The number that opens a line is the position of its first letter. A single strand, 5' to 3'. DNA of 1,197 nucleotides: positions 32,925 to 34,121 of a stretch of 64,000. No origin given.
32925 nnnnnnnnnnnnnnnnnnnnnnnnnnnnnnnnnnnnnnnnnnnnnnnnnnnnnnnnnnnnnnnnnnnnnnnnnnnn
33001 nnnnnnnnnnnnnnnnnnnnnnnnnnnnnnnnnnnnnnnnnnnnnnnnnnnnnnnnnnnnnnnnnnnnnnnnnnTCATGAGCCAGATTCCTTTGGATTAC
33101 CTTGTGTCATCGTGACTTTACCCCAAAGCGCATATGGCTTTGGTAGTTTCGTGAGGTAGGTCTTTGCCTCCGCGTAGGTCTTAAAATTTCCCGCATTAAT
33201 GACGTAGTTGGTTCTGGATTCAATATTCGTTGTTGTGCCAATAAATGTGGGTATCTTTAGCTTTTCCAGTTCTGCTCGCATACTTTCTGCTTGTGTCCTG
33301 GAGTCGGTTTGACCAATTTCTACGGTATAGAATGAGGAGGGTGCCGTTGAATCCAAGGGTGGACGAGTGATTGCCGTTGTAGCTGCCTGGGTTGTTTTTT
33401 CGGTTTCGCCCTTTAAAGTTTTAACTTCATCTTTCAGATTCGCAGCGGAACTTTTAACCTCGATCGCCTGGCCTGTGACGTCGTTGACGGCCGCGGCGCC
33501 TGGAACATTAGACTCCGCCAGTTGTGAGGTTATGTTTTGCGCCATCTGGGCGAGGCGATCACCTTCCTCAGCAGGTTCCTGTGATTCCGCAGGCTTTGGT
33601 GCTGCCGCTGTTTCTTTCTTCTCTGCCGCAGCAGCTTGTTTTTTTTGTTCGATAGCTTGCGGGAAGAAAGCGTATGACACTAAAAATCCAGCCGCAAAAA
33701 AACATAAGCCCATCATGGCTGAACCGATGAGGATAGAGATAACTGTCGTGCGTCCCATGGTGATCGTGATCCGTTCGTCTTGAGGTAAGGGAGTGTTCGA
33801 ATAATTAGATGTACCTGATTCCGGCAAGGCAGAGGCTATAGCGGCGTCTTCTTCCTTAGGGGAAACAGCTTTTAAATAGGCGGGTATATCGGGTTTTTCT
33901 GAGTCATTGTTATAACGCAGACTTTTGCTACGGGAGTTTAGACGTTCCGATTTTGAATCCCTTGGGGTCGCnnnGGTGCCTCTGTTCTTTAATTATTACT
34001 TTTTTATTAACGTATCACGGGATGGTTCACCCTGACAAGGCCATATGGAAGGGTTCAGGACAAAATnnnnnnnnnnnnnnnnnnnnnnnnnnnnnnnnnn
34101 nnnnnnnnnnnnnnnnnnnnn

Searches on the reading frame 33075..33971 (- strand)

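Call 67: search_protein_families(library=pfam, proteins=[window:33075-33971:-], max_evalue=0.001)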
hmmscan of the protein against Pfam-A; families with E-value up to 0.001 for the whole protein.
window:33075-33971:- (298 aa): 2 families
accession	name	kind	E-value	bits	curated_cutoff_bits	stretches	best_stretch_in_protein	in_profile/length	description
PF05036.18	SPOR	-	5.7e-09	36.6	21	1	212-277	2-65/76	SPOR domain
PF10481.14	CENP-F_N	-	0.00047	20.4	37.7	1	106-217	47-152/304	Cenp-F N-terminal domain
